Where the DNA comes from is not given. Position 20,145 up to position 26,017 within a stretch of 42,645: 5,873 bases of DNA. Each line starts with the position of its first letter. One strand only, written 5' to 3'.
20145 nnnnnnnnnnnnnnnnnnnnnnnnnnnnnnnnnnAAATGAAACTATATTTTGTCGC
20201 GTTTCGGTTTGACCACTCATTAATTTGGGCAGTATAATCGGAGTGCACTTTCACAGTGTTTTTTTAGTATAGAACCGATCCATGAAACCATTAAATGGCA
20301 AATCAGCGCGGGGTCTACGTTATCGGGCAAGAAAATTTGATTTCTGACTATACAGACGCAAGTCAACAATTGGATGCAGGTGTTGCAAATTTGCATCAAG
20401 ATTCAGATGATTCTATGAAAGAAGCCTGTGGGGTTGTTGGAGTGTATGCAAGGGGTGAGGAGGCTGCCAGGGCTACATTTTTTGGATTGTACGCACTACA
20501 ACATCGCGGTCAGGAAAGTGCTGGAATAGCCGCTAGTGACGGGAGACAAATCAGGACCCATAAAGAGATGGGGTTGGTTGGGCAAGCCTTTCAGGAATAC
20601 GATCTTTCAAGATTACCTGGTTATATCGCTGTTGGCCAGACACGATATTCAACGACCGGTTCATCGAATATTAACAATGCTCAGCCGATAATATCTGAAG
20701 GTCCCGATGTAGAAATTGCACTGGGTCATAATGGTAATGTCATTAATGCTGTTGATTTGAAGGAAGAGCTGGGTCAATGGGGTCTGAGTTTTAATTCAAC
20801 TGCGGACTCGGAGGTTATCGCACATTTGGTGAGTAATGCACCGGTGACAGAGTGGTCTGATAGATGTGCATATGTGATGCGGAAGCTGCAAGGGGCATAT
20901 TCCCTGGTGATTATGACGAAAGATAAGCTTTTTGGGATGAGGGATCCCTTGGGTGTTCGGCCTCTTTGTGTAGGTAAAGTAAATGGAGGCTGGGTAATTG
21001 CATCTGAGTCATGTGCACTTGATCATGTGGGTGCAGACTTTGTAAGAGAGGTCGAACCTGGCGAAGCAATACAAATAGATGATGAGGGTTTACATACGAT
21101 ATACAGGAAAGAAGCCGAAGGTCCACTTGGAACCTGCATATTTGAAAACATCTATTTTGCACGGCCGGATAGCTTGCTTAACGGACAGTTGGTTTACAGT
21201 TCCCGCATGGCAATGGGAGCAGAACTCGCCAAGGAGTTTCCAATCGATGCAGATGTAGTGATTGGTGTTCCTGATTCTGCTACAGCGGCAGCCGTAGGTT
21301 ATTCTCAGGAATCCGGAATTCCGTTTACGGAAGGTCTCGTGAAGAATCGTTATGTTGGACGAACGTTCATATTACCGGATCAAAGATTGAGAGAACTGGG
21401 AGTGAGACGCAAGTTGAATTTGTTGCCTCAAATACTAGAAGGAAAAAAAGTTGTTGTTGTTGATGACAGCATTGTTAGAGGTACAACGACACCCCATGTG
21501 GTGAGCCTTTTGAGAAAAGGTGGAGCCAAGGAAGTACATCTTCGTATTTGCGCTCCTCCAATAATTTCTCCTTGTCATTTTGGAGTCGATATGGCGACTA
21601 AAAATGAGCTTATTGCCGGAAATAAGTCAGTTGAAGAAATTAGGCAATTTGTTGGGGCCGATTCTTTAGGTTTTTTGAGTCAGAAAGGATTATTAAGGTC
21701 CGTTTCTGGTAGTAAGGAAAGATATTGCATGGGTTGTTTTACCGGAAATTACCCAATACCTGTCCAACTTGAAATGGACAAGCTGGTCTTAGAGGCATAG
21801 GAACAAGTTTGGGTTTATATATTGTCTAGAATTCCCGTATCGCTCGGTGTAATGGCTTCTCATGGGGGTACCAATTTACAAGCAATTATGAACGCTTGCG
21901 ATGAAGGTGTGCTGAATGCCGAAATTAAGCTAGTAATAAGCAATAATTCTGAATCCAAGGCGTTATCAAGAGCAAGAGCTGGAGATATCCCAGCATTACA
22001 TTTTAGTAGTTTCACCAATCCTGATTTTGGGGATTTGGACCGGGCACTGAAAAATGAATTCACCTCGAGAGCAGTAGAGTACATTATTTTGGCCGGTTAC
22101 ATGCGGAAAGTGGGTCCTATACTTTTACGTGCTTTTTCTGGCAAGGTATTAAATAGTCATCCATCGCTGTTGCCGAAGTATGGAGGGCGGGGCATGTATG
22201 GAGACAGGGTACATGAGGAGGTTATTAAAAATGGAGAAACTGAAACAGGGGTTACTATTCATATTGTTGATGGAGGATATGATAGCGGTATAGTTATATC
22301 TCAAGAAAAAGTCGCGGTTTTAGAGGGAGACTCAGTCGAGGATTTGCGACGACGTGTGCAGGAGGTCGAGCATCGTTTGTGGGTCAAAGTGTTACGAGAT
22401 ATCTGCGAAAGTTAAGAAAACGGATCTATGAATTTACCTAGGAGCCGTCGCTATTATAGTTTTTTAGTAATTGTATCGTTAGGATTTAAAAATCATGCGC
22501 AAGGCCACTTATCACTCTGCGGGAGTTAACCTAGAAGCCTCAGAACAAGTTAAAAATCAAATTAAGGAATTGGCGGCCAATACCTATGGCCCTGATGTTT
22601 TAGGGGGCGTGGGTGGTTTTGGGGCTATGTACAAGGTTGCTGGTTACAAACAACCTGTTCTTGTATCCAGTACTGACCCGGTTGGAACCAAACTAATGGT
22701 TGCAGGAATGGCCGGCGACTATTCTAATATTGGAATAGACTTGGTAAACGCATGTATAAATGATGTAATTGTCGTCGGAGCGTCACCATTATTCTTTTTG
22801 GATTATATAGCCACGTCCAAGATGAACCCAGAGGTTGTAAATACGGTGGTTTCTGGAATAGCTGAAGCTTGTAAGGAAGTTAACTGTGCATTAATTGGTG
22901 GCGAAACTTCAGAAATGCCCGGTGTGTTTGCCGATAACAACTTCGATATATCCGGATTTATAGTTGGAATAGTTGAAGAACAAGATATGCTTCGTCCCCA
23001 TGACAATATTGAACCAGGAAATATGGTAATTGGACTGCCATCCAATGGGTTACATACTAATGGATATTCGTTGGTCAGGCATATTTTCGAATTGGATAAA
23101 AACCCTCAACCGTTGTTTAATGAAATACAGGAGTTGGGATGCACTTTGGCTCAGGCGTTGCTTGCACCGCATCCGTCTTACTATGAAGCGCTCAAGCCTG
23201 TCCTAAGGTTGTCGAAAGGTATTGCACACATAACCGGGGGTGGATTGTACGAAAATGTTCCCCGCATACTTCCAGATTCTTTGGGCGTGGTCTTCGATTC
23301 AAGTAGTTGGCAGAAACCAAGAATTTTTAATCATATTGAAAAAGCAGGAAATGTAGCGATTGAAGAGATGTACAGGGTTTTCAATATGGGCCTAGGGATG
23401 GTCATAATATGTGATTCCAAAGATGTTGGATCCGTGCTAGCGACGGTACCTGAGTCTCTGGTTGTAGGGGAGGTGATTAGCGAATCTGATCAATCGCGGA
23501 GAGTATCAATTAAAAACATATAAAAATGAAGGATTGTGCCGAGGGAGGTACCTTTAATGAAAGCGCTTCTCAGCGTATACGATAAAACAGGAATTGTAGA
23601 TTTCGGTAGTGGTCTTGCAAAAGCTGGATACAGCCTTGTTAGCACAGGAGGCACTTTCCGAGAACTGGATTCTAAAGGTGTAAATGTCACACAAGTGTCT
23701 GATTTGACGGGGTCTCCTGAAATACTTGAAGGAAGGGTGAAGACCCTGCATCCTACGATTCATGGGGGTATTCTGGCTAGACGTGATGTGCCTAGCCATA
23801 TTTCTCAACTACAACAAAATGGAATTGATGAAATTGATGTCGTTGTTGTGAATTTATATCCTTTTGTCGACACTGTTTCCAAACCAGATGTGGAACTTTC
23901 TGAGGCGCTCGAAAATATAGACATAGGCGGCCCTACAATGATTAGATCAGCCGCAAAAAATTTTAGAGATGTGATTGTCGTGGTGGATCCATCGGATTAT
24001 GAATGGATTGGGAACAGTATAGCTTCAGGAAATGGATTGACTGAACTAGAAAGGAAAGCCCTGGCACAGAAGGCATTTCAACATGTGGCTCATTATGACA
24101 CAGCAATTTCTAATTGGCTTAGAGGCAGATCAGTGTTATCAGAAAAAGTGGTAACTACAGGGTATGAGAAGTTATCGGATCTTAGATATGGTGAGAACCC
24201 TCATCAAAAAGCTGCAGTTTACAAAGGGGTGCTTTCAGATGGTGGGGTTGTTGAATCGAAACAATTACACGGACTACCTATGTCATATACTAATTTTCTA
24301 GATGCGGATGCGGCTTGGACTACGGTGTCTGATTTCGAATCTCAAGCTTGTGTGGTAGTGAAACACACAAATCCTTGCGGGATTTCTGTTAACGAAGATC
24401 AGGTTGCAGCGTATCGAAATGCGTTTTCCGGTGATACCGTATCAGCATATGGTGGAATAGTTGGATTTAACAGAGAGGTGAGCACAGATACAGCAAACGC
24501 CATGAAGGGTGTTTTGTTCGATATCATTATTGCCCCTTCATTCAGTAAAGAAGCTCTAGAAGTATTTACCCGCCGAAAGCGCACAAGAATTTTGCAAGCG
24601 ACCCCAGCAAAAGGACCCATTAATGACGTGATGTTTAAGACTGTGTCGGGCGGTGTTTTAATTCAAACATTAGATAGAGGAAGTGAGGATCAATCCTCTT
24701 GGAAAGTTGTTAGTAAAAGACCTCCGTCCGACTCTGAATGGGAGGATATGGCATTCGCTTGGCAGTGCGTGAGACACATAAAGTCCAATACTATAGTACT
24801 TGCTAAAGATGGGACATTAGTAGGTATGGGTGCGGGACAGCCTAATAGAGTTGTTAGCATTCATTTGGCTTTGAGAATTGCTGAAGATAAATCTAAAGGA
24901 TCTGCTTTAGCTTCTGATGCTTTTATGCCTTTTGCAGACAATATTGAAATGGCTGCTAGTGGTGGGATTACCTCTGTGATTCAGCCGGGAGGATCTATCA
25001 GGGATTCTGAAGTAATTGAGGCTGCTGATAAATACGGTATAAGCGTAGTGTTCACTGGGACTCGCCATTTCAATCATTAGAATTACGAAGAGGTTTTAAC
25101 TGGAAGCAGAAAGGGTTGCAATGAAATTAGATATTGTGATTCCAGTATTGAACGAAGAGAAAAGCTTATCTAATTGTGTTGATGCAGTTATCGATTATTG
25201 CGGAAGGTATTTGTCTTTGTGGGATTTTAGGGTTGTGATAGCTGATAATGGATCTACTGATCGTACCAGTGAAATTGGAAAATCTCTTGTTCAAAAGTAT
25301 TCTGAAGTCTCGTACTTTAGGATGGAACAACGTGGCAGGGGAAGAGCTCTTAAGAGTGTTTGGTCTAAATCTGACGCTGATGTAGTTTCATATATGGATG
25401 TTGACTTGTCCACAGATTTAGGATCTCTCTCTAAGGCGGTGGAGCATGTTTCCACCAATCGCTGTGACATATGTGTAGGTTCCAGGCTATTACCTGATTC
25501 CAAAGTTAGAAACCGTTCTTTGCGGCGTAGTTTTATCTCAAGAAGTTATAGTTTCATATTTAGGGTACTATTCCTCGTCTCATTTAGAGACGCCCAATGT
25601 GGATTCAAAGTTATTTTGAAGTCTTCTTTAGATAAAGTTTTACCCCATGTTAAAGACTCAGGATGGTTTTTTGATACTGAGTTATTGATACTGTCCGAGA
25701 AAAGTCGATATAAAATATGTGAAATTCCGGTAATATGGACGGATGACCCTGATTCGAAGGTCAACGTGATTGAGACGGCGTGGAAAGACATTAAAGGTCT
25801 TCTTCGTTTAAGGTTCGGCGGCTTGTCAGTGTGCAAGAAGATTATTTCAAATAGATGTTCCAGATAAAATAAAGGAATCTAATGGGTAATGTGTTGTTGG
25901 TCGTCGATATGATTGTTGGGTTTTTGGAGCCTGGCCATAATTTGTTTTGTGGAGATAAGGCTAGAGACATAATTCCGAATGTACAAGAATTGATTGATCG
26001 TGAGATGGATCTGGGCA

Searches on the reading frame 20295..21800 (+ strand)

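Call 70: search_protein_families(library=pfam, proteins=[window:20295-21800:+], max_evalue=0.00001)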
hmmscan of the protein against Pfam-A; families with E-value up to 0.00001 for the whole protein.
window:20295-21800:+ (501 aa): 3 families
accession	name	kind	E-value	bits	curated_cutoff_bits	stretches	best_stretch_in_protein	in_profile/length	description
PF13537.11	GATase_7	-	1.6e-20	73.8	25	1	126-242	10-121/123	Glutamine amidotransferase domain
PF13522.11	GATase_6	-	9.8e-19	68.1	27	1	109-238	10-130/130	Glutamine amidotransferase domain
PF00156.33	Pribosyltran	-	2.7e-08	33.7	26.3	1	302-416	13-120/158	Phosphoribosyl transferase domain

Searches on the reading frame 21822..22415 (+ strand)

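Call 70: search_protein_families(library=pfam, proteins=[window:21822-22415:+], max_evalue=0.00001)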
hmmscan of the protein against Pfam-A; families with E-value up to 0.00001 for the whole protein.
window:21822-22415:+ (197 aa): 1 family
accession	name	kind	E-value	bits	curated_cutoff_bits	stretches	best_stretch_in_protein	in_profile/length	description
PF00551.24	Formyl_trans_N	-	1.9e-42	145.5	26.1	1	10-191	5-181/181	Formyl transferase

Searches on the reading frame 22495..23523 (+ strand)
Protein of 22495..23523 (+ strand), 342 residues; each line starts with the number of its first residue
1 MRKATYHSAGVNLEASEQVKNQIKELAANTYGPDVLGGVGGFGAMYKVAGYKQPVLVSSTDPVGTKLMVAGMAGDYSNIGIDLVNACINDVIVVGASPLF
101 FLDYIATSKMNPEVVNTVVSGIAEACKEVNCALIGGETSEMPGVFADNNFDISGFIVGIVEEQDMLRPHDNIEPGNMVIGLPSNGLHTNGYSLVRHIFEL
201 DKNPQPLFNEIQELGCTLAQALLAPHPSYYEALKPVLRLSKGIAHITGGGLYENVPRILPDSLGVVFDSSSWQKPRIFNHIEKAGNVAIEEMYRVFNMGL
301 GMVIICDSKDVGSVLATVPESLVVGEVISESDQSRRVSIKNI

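Call 70: search_protein_families(library=pfam, proteins=[window:22495-23523:+], max_evalue=0.00001)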
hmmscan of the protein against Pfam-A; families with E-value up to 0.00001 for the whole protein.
window:22495-23523:+ (342 aa): 2 families
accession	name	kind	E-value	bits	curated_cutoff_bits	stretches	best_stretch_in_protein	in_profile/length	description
PF02769.27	AIRS_C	-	9.9e-24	84.7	23.1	1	173-334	1-152/156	AIR synthase related protein, C-terminal domain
PF00586.29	AIRS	-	2.2e-23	83.2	24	1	55-160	14-112/112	AIR synthase related protein, N-terminal domain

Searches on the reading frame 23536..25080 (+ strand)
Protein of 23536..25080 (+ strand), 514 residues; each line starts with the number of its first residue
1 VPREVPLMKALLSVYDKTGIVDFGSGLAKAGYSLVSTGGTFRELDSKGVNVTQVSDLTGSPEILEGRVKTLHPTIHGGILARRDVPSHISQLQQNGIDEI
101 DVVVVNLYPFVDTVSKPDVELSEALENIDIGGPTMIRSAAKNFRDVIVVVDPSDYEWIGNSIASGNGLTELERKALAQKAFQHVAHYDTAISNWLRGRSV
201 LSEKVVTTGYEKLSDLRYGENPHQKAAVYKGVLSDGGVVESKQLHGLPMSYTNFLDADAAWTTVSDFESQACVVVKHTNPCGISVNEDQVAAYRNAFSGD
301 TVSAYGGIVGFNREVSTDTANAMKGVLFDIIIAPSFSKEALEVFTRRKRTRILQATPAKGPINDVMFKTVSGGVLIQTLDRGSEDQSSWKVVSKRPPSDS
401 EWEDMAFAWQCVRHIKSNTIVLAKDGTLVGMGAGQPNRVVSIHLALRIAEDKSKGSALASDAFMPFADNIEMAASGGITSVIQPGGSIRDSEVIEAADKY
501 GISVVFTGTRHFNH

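Call 70: search_protein_families(library=pfam, proteins=[window:23536-25080:+], max_evalue=0.00001)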
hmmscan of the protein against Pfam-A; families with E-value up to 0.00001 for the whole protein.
window:23536-25080:+ (514 aa): 2 families
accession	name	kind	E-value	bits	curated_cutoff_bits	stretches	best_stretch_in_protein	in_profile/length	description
PF01808.24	AICARFT_IMPCHas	-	1.2e-112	376.9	25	1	139-446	1-309/311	AICARFT/IMPCHase bienzyme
PF02142.27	MGS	-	1.5e-20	73.5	24.1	1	19-134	1-94/94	MGS-like domain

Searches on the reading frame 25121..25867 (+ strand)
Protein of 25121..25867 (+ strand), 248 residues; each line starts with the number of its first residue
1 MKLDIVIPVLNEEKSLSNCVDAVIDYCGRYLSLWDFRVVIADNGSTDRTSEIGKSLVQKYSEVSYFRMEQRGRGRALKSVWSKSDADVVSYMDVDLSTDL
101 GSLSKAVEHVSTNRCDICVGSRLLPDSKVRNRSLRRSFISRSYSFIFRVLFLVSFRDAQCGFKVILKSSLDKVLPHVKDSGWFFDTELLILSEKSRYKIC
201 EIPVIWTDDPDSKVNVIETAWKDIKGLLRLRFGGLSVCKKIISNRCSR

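Call 70: search_protein_families(library=pfam, proteins=[window:25121-25867:+], max_evalue=0.00001)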
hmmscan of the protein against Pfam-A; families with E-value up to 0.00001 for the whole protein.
window:25121-25867:+ (248 aa): 1 family
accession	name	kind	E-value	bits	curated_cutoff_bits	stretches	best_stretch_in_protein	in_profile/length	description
PF00535.33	Glycos_transf_2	-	2.2e-26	93.2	23.3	1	5-173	2-167/168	Glycosyl transferase family 2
